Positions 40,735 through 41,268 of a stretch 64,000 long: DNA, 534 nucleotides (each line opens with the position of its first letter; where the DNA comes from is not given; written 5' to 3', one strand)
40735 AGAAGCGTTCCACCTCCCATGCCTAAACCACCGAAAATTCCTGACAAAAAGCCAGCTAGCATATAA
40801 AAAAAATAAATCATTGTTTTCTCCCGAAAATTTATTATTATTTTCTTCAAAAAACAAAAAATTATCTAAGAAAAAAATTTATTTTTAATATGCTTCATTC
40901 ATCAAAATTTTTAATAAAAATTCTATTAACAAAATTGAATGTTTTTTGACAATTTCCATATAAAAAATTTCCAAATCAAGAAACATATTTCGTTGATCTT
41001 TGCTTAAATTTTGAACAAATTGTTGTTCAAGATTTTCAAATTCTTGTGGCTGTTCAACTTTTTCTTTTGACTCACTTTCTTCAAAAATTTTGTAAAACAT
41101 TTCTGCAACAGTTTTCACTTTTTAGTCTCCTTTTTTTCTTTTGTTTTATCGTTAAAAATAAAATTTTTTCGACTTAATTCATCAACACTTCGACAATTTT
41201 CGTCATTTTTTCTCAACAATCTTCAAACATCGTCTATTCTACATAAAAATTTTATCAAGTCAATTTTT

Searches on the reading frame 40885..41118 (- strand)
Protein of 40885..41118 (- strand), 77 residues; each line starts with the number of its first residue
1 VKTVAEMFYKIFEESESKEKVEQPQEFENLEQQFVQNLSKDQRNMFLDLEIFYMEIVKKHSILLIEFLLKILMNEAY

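Call 9: search_protein_families(library=pfam, proteins=[window:40885-41118:-], max_evalue=0.01)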
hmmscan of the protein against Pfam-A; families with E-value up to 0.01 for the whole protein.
window:40885-41118:- (77 aa): 0 families

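Call 10: search_protein_families(library=ncbifam, proteins=[window:40885-41118:-], max_evalue=0.01)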
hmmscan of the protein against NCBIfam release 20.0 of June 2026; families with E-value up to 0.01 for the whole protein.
window:40885-41118:- (77 aa): 0 families

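Call 11: find_homologous_proteins(query=window:40885-41118:-, max_evalue=0.01)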
Query window:40885-41118:- (77 aa): 2 proteins with E <= 0.01 among 2 candidates.
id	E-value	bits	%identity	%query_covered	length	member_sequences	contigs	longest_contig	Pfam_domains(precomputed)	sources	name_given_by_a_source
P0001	5.9e-39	148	100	100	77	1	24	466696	-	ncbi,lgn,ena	-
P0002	5.2e-38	145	97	100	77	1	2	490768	-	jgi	-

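Call 30: search_protein_representatives(protein=window:40885-41118:-)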
Query: 77 residues. Proteins with E-value up to 0.001 (for the whole library): 10; up to 1e-10: 1; up to 1e-30: 1. The best 10 are listed.
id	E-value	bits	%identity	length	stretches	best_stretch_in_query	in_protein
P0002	1.7e-38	145.2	97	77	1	1-77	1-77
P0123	2.0e-08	50.4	33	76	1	1-75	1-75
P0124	2.9e-06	43.5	36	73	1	2-73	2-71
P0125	5.6e-06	42.6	41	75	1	1-75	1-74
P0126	1.4e-05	41.4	29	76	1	1-73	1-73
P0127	2.4e-05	40.7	31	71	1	3-71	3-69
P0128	3.7e-05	40.1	37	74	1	1-75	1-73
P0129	6.7e-05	39.2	33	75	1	1-74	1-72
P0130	1.2e-04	38.5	27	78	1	1-73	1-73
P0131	2.8e-04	37.3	28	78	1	1-75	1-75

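Call 31: predict_structure(protein=window:40885-41118:-)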
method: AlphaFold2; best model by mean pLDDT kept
length: 77 residues; sequences in the alignment: 1
mean_pLDDT: 64.2   pTM: 0.41
mean pLDDT of the five models: 64.2, 63.4, 62.5, 58.7, 57.1
residues with pLDDT >= 90: 0; 70-90: 23; 50-70: 48; < 50: 6
segments of 3 or more residues with pLDDT < 50: 74-77
pLDDT, mean of each block of 10 residues (from residue 1): 67 68 73 74 67 53 56 51
secondary structure, 60 per line:
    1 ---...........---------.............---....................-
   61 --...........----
elements in order: H4-14 H24-36 H40-59 H63-73

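Call 35: find_encoding_contigs(protein=P0123, flank=4000, max_places=3)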
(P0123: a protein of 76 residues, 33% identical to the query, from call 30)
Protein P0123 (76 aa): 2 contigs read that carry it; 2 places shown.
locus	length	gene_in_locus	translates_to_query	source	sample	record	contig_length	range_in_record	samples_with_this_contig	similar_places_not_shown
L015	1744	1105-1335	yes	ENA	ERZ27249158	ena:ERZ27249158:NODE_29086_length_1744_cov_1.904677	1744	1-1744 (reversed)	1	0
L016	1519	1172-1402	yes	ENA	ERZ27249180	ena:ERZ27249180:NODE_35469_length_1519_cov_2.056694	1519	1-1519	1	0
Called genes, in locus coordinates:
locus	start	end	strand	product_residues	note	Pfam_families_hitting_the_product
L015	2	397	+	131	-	?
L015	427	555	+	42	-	-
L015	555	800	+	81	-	PF04237:YjbR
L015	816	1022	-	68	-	PF13560:HTH_31, PF12844:HTH_19, PF01381:HTH_3, PF13443:HTH_26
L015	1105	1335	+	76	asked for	-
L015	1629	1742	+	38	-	?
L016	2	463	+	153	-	?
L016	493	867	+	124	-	PF04237:YjbR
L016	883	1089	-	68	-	PF13560:HTH_31, PF12844:HTH_19, PF01381:HTH_3, PF13443:HTH_26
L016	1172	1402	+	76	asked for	-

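Call 36: find_encoding_contigs(protein=P0125, flank=5000, max_places=3)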
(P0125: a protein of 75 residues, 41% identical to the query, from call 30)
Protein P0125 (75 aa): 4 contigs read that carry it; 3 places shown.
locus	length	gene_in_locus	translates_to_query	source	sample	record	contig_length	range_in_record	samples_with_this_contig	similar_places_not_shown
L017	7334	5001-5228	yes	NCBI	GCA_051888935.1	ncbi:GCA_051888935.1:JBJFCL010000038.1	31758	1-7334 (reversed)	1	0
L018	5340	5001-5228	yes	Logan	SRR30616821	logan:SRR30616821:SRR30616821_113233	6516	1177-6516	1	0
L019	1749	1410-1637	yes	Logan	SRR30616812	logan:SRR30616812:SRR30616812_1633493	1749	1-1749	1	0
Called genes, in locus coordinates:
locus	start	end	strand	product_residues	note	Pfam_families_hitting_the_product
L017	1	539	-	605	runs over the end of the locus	PF01411:tRNA-synt_2c, PF07973:tRNA_SAD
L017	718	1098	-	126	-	-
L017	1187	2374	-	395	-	PF01136:Peptidase_U32, PF16325:Peptidase_U32_C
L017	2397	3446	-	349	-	PF00814:TsaD, PF22521:HypF_C_2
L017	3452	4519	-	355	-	PF03462:PCRF, PF00472:RF-1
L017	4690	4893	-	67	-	PF13560:HTH_31, PF12844:HTH_19, PF07022:Phage_CI_repr (weak), PF01381:HTH_3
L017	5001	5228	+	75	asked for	-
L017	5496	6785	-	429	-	PF07690:MFS_1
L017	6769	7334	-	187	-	PF00689:Cation_ATPase_C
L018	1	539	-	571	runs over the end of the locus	?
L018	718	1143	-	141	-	-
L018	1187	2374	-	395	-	PF01136:Peptidase_U32, PF16325:Peptidase_U32_C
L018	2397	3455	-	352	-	PF00814:TsaD, PF22521:HypF_C_2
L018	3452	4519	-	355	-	PF03462:PCRF, PF00472:RF-1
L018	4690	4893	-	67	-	PF13560:HTH_31, PF12844:HTH_19, PF07022:Phage_CI_repr (weak), PF01381:HTH_3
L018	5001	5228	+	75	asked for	-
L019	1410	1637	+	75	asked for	-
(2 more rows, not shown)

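Call 37: find_encoding_contigs(protein=P0124, flank=5000, max_places=3)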
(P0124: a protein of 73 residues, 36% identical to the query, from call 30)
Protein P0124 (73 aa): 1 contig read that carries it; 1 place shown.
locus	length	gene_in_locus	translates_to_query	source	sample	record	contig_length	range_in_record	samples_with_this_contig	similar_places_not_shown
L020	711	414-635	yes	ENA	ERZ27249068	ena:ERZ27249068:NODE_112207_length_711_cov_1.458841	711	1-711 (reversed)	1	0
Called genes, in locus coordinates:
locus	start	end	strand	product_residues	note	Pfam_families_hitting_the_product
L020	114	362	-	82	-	PF13560:HTH_31, PF12844:HTH_19, PF01381:HTH_3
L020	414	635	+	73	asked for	-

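Call 38: find_encoding_contigs(protein=P0128, flank=5000, max_places=3)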
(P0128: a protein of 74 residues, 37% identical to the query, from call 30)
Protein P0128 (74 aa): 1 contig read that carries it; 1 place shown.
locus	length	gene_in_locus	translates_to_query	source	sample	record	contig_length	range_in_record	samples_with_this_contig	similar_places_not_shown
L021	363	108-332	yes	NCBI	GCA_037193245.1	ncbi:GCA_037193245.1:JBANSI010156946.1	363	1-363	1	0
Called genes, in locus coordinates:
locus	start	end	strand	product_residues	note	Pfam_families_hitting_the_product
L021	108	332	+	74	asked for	-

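Call 53: search_protein_families(library=pfam, alignment_id=A2, max_evalue=1)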
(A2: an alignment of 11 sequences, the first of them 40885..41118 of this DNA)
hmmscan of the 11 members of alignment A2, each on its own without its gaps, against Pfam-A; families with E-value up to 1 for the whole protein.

A. member 1, window:40885-41118:- (77 aa): 1 family
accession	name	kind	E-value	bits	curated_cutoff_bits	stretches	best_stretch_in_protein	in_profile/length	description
PF24465.1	Tri-helical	-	0.11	13.3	27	1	2-43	13-55/85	Tri-helical domain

B. families by the number of members that match (of 11 scanned): 6 families
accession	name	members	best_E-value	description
PF24465.1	Tri-helical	2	0.11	Tri-helical domain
PF24074.1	DUF7366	1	0.037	Domain of unknown function (DUF7366)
PF06461.17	CHDII_SANT-like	1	0.04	CHD subfamily II, SANT-like domain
PF05916.17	Sld5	1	0.046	GINS complex protein helical bundle domain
PF01166.23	TSC22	1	0.062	TSC-22/dip/bun family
PF09909.14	DUF2138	1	0.18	Uncharacterized protein conserved in bacteria (DUF2138)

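Call 54: search_solved_structures(query=A2, max_evalue=10)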
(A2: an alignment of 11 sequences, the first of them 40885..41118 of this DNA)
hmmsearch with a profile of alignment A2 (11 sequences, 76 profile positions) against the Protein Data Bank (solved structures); distinct sequences matched with E-value up to 10: 1.
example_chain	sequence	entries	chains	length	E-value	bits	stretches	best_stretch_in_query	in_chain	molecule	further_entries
9okb_K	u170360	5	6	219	0.39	14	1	18-73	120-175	bmCENP-K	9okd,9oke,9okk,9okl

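Call 57: find_related_loci(query=A3, collection=genome_contigs, flank=3000)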
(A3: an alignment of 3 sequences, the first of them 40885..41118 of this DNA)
Query A3 (77 aa) in genome_contigs; peptide patterns used: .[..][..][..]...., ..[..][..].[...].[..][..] (x = any residue, [..] = any of these).
135 stretches matched a pattern; 1 encode a relative of the query (tblastn E <= 1e-3); 1 distinct loci.
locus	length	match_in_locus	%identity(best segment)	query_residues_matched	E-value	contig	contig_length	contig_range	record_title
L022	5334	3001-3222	40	1-75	8e-13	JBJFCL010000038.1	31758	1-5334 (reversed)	MAG: Candidatus Caccovivens sp. isolate PUUB22_bin.041 NODE_949_length_31758_cov_7.018516, whole genome shotgun sequence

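Call 58: predict_structure(alignment_id=A2)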
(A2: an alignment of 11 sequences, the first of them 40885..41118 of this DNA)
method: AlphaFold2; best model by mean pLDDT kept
length: 77 residues; sequences in the alignment: 11
mean_pLDDT: 88.7   pTM: 0.67
mean pLDDT of the five models: 88.7, 88.3, 88.1, 86.5, 85.8
residues with pLDDT >= 90: 52; 70-90: 16; 50-70: 8; < 50: 1
segments of 3 or more residues with pLDDT < 50: none
pLDDT, mean of each block of 10 residues (from residue 1): 93 76 81 94 96 95 95 74
secondary structure, 60 per line:
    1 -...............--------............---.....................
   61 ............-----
elements in order: H2-16 H25-36 H40-72

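Call 64: fold_search(model_id=the predicted structure, library=pdb)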
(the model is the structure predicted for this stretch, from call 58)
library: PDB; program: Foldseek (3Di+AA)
matches with E <= 10: 5; with E <= 0.001: 0
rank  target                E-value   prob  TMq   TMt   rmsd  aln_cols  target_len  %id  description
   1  8q86_C                5.0e+00  0.06  0.20  0.11   6.3        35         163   23  Trimer of the dimeric SaPI2 Stl transcriptional regulator (released 2025-03-05)
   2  9k86_A                7.4e+00  0.15  0.42  0.17   2.7        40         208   18  Cryo-EM structure of designed zinc-induced filament Fiber-n6-Zn1-HEHE-410 (released 2025-10-29)
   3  8b6h_EQ               8.0e+00  0.10  0.37  0.25   2.1        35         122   23  Cryo-EM structure of cytochrome c oxidase dimer (complex IV) from respiratory supercomplex of Tetrahymena thermophila (released 2023-03-29)
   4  6jqa_C                8.6e+00  0.06  0.35  0.34   4.3        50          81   24  Crystal structure of phyllogen, a phyllody inducing effector protein of phytoplasma. (released 2019-05-15)
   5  4lws_B                9.3e+00  0.06  0.40  0.36   7.7        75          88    5  EsxA : EsxB (SeMet) hetero-dimer from Thermomonospora curvata (released 2015-02-04)

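Call 65: fold_search(model_id=the predicted structure, library=viral)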
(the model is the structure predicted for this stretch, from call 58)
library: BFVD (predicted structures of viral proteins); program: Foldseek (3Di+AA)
matches with E <= 10: 15; with E <= 0.001: 0
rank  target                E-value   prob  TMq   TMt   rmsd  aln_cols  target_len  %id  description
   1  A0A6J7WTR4            4.4e+00  0.04  0.28  0.14  13.2        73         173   14  Uncharacterized protein [uncultured Caudovirales phage]
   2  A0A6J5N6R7            4.8e+00  0.14  0.42  0.48   5.3        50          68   24  Uncharacterized protein [uncultured Caudovirales phage]
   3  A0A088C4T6            4.8e+00  0.05  0.33  0.34  12.2        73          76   16  (no name in the UniProt tables at hand)
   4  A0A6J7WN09            5.2e+00  0.08  0.27  0.44  14.0        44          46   18  Uncharacterized protein [uncultured Caudovirales phage]
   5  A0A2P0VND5            5.2e+00  0.07  0.30  0.20   9.3        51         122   24  Uncharacterized protein [Tetraselmis virus 1]
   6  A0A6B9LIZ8            5.2e+00  0.05  0.33  0.31  11.9        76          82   17  Uncharacterized protein [Flavobacterium phage vB_FspS_tant8-1]
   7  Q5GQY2                5.6e+00  0.20  0.42  0.48   2.1        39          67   20  Hypothetical-Protein / belonging to T4-LIKE GC: 798 [Synechococcus phage S-PM2]
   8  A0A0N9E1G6            6.0e+00  0.09  0.32  0.28   7.1        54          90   20  Uncharacterized protein [Vaccinia virus]
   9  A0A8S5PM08            6.5e+00  0.06  0.26  0.19  10.4        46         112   30  Uncharacterized protein [Siphoviridae sp. ctjBn3]
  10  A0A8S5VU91            7.0e+00  0.08  0.40  0.42   7.8        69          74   19  Uncharacterized protein [Ackermannviridae sp.]
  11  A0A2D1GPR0            8.1e+00  0.09  0.34  0.33   4.3        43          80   21  Uncharacterized protein [Mycobacterium phage Kumao]
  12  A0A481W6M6            8.1e+00  0.06  0.42  0.30   5.5        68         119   19  Uncharacterized protein [Fusobacterium phage Fnu1]
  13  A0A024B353            8.1e+00  0.04  0.32  0.35   8.8        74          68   14  Uncharacterized protein [Lactococcus phage WP-2]
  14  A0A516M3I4            8.8e+00  0.08  0.35  0.13   6.9        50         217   20  (no name in the UniProt tables at hand)
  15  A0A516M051            9.5e+00  0.02  0.19  0.11   8.8        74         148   16  (no name in the UniProt tables at hand)

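Call 85: search_dna_similar(query=window:40885-41118:-, collection=phages, mode=protein, max_evalue=1, max_rows=10)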
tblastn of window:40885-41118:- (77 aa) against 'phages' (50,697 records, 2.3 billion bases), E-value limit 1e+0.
No match.

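Call 86: search_dna_similar(query=window:40885-41118:-, collection=plasmids, mode=protein, max_evalue=1, max_rows=10)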
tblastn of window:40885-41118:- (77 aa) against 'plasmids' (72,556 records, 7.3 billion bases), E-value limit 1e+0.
No match.

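Call 88: find_encoding_contigs(protein=P0126, flank=3000, max_places=2)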
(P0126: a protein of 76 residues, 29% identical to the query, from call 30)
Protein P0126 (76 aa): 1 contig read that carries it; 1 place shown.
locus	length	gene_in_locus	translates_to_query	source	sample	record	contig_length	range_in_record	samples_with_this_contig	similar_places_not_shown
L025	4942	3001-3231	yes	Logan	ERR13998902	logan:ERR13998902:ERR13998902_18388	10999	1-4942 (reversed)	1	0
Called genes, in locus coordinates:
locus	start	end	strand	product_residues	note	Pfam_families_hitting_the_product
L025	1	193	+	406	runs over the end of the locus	PF00070:Pyr_redox (faint), PF00890:FAD_binding_2 (weak), PF01266:DAO (weak), PF03486:HI0933_like (weak), PF07992:Pyr_redox_2, PF12831:FAD_oxidored, PF13450:NAD_binding_8 (weak), PF13738:Pyr_redox_3 (faint)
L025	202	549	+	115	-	PF07892:DUF1667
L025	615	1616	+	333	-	PF01120:Alpha_L_fucos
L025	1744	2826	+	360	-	PF03572:Peptidase_S41 (faint)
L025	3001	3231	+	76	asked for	-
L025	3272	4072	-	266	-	PF14808:TMEM164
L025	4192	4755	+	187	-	-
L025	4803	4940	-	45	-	?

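Call 89: find_encoding_contigs(protein=P0131, flank=3000, max_places=2)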
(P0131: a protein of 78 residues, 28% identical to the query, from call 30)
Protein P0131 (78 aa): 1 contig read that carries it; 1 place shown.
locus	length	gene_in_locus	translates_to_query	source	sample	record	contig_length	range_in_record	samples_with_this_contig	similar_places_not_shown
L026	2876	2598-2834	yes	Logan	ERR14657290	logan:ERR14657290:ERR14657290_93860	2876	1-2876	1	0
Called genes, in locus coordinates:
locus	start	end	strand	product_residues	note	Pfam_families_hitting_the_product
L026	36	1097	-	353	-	PF00814:TsaD, PF22521:HypF_C_2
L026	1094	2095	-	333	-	PF03462:PCRF, PF00472:RF-1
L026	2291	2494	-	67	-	PF13560:HTH_31, PF07022:Phage_CI_repr (weak), PF12844:HTH_19, PF01381:HTH_3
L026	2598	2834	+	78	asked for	-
